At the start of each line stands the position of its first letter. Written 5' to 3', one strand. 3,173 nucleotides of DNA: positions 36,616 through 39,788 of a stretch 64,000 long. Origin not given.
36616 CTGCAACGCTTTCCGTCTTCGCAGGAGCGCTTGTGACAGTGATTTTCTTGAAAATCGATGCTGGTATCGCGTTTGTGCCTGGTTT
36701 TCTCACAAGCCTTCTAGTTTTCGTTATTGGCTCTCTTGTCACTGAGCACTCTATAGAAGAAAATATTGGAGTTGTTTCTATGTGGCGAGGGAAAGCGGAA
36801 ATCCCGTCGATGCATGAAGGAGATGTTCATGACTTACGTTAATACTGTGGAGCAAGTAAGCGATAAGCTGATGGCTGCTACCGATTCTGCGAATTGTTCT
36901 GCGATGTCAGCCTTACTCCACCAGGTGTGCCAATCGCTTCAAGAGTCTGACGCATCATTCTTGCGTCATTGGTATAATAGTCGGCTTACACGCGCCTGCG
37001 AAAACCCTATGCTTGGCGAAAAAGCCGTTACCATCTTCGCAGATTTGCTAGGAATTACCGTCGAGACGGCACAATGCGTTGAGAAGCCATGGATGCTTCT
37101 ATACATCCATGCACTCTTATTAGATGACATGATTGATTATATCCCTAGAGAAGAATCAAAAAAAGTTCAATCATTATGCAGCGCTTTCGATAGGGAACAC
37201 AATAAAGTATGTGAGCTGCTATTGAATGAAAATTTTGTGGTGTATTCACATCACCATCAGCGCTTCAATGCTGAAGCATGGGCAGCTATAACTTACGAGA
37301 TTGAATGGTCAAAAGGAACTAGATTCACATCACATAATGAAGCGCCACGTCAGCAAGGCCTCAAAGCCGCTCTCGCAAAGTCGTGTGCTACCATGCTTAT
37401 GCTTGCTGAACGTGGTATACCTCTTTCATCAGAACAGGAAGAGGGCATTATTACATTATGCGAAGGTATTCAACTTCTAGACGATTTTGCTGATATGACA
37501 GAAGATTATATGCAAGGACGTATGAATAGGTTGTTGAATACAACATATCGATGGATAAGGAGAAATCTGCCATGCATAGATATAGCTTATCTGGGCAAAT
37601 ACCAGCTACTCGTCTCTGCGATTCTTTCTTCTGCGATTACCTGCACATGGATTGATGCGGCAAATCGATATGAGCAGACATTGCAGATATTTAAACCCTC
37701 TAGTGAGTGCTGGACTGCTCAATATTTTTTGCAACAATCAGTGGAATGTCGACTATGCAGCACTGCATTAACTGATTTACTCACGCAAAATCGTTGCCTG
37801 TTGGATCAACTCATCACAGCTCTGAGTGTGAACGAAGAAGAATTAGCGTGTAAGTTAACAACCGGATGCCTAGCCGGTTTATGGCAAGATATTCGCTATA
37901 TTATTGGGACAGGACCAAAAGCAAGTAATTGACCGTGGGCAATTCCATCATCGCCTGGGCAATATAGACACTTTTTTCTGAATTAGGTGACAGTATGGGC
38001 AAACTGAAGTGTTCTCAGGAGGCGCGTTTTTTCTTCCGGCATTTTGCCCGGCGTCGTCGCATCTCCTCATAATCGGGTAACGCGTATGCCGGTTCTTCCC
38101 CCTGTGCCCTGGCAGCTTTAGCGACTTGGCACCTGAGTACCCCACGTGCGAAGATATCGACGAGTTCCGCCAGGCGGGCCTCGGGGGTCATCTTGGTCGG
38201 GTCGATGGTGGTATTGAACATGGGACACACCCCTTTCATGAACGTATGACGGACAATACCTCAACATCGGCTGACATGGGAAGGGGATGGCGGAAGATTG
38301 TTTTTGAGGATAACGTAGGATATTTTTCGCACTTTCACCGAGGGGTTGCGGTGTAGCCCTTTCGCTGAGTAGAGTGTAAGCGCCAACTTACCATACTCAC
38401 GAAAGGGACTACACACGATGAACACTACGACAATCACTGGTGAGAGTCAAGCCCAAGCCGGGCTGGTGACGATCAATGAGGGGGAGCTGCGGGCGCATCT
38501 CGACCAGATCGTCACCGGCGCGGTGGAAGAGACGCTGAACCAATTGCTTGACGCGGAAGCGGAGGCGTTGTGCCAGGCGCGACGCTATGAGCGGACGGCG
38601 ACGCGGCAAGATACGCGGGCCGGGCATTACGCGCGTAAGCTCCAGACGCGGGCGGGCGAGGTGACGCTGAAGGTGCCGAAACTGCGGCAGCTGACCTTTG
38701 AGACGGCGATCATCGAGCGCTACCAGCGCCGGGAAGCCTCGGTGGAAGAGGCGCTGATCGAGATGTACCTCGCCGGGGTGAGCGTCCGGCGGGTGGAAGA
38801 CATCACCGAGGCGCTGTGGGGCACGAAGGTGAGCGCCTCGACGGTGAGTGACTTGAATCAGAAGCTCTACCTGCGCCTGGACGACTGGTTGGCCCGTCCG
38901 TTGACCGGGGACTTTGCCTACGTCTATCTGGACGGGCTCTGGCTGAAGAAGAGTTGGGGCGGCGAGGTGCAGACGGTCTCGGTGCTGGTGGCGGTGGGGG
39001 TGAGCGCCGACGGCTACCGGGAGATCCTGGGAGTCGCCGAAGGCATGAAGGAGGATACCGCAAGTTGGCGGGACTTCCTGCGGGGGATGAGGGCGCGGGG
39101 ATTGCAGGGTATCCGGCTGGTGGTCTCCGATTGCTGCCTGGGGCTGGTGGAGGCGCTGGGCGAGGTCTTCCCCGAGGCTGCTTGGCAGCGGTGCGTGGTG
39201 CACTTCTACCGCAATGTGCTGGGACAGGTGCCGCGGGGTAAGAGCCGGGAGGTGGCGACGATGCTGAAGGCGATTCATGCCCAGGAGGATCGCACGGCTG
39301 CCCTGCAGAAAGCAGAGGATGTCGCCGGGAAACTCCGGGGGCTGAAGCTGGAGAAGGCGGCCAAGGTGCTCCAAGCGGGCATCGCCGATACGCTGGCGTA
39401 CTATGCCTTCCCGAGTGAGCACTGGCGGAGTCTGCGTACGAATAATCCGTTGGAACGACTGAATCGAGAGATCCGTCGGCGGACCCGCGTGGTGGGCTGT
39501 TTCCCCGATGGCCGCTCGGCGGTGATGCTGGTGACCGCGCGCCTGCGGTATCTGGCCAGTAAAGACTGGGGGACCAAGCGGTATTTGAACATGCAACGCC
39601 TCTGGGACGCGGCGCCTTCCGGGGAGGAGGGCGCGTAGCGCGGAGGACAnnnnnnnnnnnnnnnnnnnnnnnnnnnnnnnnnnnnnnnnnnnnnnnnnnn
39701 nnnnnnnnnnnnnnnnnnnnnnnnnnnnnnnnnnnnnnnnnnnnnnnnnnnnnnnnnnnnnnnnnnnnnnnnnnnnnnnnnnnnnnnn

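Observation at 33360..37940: Strongly AT-rich island encoding a 560-aa membrane protein, an SSF symporter and a two-DDxxD isoprenoid-synthase-fold protein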

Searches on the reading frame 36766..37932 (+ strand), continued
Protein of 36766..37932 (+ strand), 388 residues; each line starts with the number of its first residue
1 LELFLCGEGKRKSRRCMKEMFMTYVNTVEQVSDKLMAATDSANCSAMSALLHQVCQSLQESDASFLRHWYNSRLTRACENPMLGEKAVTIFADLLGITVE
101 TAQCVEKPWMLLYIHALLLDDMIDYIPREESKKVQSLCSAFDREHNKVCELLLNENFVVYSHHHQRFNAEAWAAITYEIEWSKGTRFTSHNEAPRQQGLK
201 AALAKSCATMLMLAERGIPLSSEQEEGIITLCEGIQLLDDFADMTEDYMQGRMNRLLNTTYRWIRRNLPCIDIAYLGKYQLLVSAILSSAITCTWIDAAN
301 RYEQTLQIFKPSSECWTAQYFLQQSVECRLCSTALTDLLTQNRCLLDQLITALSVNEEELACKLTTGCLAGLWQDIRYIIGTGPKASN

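Call 67: search_protein_families(library=padloc, proteins=[L001:397-1023:+, L003:66-617:+, L003:617-3475:+, L010:9176-9676:+, L010:9690-12716:+, L010:12799-14616:+, L010:14620-15615:+, L011:3639-6230:+, L012:342-1931:+, L008:10635-12737:+], max_evalue=0.001)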
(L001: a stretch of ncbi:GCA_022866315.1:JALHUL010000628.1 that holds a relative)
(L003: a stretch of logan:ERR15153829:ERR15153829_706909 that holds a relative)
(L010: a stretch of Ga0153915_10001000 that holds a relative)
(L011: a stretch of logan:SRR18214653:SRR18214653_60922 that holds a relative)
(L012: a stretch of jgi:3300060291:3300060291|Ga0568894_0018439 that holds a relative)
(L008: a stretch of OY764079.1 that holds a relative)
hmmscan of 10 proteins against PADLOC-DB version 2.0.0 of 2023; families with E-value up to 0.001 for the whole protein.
L001:397-1023:+ (208 aa): 4 families
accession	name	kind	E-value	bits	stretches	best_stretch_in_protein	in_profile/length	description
PDLC01256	Cas9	-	1.6e-06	25.3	1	103-201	513-599/711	"CAS-II-A,CAS-II-B,CAS-II-C; effector__SPE"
PDLC00973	Cas9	-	1.7e-05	21.6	1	104-193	607-688/830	CRISPR subtype II RNA-guided endonuclease Cas9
PDLC01460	Cas9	-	0.00028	17.2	1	104-188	502-563/901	"CAS-II-A,CAS-II-B,CAS-II-C; effector__SPE"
PDLC04151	HEC-05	-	0.00069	16.4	1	115-171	485-546/600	-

L003:66-617:+ (183 aa): 0 families

L003:617-3475:+ (952 aa): 5 families
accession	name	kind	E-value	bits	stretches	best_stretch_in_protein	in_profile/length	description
PDLC04140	mad8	-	5.8e-22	76.6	1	373-724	19-293/314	mads_8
PDLC04105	HerA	-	1.4e-08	31.8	1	382-421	166-206/576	-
PDLC04103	HerA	-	6.2e-07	26.1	1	380-421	170-211/579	-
PDLC01055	HerA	-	1.3e-05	22.2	1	373-418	148-195/532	Type III coevolved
PDLC04135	mad3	-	0.0008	17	0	384-404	24-44/374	mads_3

L010:9176-9676:+ (166 aa): 0 families

L010:9690-12716:+ (1008 aa): 5 families
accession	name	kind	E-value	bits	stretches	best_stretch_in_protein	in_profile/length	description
PDLC04140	mad8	-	3.5e-22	77.3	1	412-749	28-287/314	mads_8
PDLC04103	HerA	-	9.9e-06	22.1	1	404-450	164-211/579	-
PDLC04105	HerA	-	0.00018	18.2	1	401-450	155-206/576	-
PDLC01055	HerA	-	0.00019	18.4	0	411-450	157-198/532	Type III coevolved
PDLC02806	SspH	-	0.00053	15.5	1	369-434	1492-1560/1766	SspH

L010:12799-14616:+ (605 aa): 0 families

L010:14620-15615:+ (331 aa): 3 families
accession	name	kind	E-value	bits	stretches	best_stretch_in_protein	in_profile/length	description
PDLC01652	WYL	-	7.9e-29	99.1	1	152-326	18-161/162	"CAS-I,CAS-II,CAS-III,CAS-IV,CAS-V,CAS-VI; associated_signaling"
PDLC01766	Cas3c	-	2.3e-19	67.1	1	39-329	33-315/1009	-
PDLC01457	WYL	-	8.8e-19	66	1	32-314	24-228/229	"CAS-I,CAS-II,CAS-III,CAS-IV,CAS-V,CAS-VI; associated_signaling"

L011:3639-6230:+ (863 aa): 12 families
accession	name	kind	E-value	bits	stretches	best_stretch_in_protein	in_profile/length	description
PDLC02208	Ppl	-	7.2e-53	177.9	2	10-624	4-639/894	-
PDLC04135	mad3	-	2.8e-14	51.5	1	259-840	13-358/374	mads_3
PDLC03859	LmuB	-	1.3e-10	39.1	0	263-294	18-50/611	-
PDLC04680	PDC-M49A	-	2.1e-09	34.5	1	15-94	3-81/674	-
PDLC02980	AriA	-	2.2e-09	35.7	1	718-805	211-301/304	-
PDLC04678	PDC-M49A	-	1e-08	32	1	15-105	4-90/681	-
PDLC03863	LmuB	-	1.5e-07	28.5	1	262-300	18-56/610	-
PDLC00098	GajA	-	9.1e-07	26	0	740-807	263-332/534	AAA ATPase domain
PDLC00102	GajA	-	1.7e-05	21.5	0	259-292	14-47/532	AAA ATPase domain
PDLC03867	LmuB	-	0.00016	18.3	0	260-296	17-53/605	-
PDLC04164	AriA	-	0.00038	18.1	0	741-806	168-235/253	-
PDLC02979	AriA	-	0.00043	18.2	0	262-295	17-50/373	-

L012:342-1931:+ (529 aa): 10 families
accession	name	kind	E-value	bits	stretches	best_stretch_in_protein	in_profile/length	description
PDLC05062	PDC-S66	-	1.9e-17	61.6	1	4-93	151-240/282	-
PDLC02012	SAVED5--SAVED_TIR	-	7.4e-10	36.5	1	4-94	16-105/404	-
PDLC00436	ThsB1|ThsB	-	1.8e-08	32.1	1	3-92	37-129/183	TIR-like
PDLC02403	Aga_TIR-PNTD1-PNTD2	-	2.4e-08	31.4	1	4-134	5-133/443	Class I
PDLC00419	ThsB1|ThsB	-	2.6e-08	31.8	1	4-92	30-121/165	TIR-like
PDLC02962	RT-TIR_XII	-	5.6e-08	30.1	1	3-95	347-440/478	single gene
PDLC00417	ThsB1|ThsB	-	6.8e-08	30.3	1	4-94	169-260/303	TIR-like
PDLC02421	Aga_TIR-PNTD1-PNTD2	-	4.2e-07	27.4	1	5-116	7-118/430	Class I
PDLC02961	RT-TIR_XII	-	7.7e-06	23.1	1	3-92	349-433/475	single gene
PDLC03015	TIR-NLR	-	0.00013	18.8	1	2-97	2-96/824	-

L008:10635-12737:+ (700 aa): 0 families

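Call 79: search_protein_families(library=pfam, alignment_id=A7, max_evalue=0.1)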
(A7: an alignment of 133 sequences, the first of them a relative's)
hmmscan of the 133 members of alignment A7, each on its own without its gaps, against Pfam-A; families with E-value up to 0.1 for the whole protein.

A. member 1, P0001 (367 aa): 2 families
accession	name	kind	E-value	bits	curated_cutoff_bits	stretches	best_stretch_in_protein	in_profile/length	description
PF14056.11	DUF4250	-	0.089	13.2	27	0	107-146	17-55/55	Domain of unknown function (DUF4250)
PF01798.23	Nop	-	0.099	12.5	25.4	0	178-234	60-113/228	snoRNA binding domain, fibrillarin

B. families by the number of members that match (of 133 scanned): 37 families (the first 25 are shown)
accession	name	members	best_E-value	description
PF00348.22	polyprenyl_synt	25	1.7e-06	Polyprenyl synthetase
PF00494.24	SQS_PSY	5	0.0029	Squalene/phytoene synthase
PF04054.21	Not1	2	0.0084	CCR4-Not complex component, Not1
PF03936.21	Terpene_synth_C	2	0.016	Terpene synthase family, metal binding domain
PF12959.12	DUF3848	1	0.0015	Protein of unknown function (DUF3848)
PF15188.11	CCDC-167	1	0.0048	Coiled-coil domain-containing protein 167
PF19086.5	Terpene_syn_C_2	1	0.0059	Terpene synthase family 2, C-terminal metal binding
PF25198.1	Spore_GerAC_N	1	0.0083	Spore germination protein N-terminal domain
PF20853.2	WKTW_rpt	1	0.01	WKTW repeat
PF12387.13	Peptidase_C74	1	0.013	Pestivirus NS2 peptidase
PF18937.5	DUF5685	1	0.013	Family of unknown function (DUF5685)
PF02545.19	Maf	1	0.014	Maf-like protein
PF23606.1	HEAT_ULK4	1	0.015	Serine/threonine-protein kinase ULK4-like, HEAT repeats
PF12212.14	PAZ_2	1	0.017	PAZ domain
PF01518.21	PolyG_pol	1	0.019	Sigma NS protein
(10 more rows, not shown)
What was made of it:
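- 36829..37932 (+): Gene C: 367-aa enzyme with the trans-prenyl diphosphate synthase fold (new family). It overlaps the end of gene B by 14 nt. Sub-threshold PF00348 hits in 25 of 133 relatives (call 79).
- On Class I terpene synthase (PF03936 / PF19086): Three of 133 relatives give hits at E 0.006-0.016, all below the cut-off (call 79).
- All of these belong to the same superfamily (call 79).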

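Call 83: search_protein_families(library=phrogs, proteins=[P0001, L008:5420-6448:+, L008:7878-8984:+, L010:9176-9676:+, L003:66-617:+], max_evalue=0.01)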
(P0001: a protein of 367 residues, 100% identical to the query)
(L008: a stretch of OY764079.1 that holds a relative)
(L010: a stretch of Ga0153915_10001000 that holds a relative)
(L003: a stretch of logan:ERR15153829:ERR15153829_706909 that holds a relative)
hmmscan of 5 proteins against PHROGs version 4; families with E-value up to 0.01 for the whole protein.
P0001 (367 aa): 0 families

L008:5420-6448:+ (342 aa): 0 families

L008:7878-8984:+ (368 aa): 0 families

L010:9176-9676:+ (166 aa): 0 families

L003:66-617:+ (183 aa): 0 families

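Call 85: find_encoding_contigs(protein=P0041, flank=10000, max_places=2)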
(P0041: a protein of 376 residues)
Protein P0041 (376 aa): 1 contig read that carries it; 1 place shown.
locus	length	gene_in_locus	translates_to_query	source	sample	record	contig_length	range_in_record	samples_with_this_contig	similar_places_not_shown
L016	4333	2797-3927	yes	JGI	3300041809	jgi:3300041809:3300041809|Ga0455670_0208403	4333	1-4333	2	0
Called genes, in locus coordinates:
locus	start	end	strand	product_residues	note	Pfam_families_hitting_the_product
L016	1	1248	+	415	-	?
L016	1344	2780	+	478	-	PF00474:SSF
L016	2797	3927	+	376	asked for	-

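Call 88: fold_search(model_id=the predicted structure, library=viral)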
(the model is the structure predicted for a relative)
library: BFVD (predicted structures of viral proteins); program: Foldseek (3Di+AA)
matches with E <= 10: 138; with E <= 0.001: 0
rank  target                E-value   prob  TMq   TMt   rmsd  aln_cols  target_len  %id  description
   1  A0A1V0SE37            3.7e-01  0.95  0.44  0.46   9.7       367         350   11  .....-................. [Indivirus ILV1]
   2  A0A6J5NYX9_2          3.8e-01  0.10  0.12  0.06  41.2       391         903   12  Tape measure protein [uncultured Caudovirales phage]
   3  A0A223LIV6            4.9e-01  0.11  0.14  0.14  25.8       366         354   11  Uncharacterized protein [Erwinia phage vB_EamM_Joad]
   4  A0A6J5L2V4            5.8e-01  0.08  0.13  0.11  27.7       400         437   12  Uncharacterized protein [uncultured Caudovirales phage]
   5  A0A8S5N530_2          6.9e-01  0.08  0.13  0.07  34.0       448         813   11  Minor tail protein [Siphoviridae sp. ctWDo30]
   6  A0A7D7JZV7            1.0e+00  0.05  0.11  0.07  41.5       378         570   11  (no name in the UniProt tables at hand)
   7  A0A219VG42            1.1e+00  0.04  0.10  0.07  19.6       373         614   13  Tail tape measure protein [Leuconostoc phage LDG]
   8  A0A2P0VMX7            1.2e+00  0.57  0.30  0.42   9.8       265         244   12  UbiA prenyltransferase family protein [Tetraselmis virus 1]
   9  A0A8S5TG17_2          1.2e+00  0.04  0.10  0.04  27.4       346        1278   12  Tail tape measure [Myoviridae sp. ctIty1]
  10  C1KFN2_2              1.3e+00  0.04  0.10  0.05  41.4       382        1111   11  Putative tail fibre protein [Lactobacillus phage Lb338-1]
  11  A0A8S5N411            1.6e+00  0.06  0.13  0.09  29.5       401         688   10  Minor tail protein [Podoviridae sp. ctiJY10]
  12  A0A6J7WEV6            1.6e+00  0.04  0.11  0.10  22.3       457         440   10  Uncharacterized protein [uncultured Caudovirales phage]
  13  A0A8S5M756            1.9e+00  0.03  0.11  0.08  24.1       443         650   12  Uncharacterized protein [Siphoviridae sp. ctrgt10]
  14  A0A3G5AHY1            2.1e+00  0.10  0.18  0.15  17.1       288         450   11  Uncharacterized protein [Sylvanvirus sp.]
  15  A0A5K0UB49            2.1e+00  0.04  0.11  0.08  23.0       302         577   11  Uncharacterized protein [Yasminevirus sp. GU-2018]
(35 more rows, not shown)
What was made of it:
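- The best BFVD hit is a giant-virus trans-prenyltransferase (call 88).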

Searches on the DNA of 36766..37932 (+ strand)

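Call 94: search_rna_families(sources=[L001, L003, L004, L007, L008, L009, L010, L011, L012, L015, L016], threshold=gathering)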
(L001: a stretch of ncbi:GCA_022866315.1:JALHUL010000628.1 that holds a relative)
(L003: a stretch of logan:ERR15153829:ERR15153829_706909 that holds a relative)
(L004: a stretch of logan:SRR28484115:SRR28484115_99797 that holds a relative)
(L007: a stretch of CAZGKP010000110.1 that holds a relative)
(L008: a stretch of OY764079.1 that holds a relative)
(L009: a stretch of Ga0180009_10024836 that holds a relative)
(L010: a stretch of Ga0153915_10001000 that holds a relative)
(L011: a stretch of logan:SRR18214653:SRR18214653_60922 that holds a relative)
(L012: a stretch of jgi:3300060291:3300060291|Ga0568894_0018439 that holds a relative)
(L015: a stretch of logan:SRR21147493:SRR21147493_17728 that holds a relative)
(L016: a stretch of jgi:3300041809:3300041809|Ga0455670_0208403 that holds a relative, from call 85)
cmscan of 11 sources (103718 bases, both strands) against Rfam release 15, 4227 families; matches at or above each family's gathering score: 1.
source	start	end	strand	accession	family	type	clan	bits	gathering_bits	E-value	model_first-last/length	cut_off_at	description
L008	10301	10463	-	RF02001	group-II-D1D4-3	Intron;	CL00102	34.5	32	0.0041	1-170/170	no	Group II catalytic intron D1-D4-3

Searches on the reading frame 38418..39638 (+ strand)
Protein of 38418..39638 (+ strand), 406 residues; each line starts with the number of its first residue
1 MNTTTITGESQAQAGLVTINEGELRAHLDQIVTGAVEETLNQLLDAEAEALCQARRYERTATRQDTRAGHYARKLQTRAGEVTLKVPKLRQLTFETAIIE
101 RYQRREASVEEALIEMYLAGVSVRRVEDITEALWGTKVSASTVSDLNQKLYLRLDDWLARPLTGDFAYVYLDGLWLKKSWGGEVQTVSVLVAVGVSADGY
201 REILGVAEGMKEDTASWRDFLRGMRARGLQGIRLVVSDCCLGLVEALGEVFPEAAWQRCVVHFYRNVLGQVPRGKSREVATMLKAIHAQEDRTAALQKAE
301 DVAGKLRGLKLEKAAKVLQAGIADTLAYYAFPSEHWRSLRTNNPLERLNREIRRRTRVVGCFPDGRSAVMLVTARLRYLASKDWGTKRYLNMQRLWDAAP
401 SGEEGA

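Call 57: search_protein_families(library=pfam, proteins=[window:38418-39638:+], max_evalue=0.01)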
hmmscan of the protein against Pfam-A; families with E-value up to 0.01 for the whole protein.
window:38418-39638:+ (406 aa): 2 families
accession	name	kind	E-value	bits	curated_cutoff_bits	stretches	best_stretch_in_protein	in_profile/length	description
PF00872.24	Transposase_mut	-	1.2e-114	383.6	21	1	16-377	10-370/379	Transposase, Mutator family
PF10551.15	MULE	-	2.8e-05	24.9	27.6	1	189-266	17-99/99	MULE transposase domain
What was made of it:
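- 38418..39638 (+): Right border: intact IS256/Mutator-family transposase. PF00872, E 1.2e-114 (call 57).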
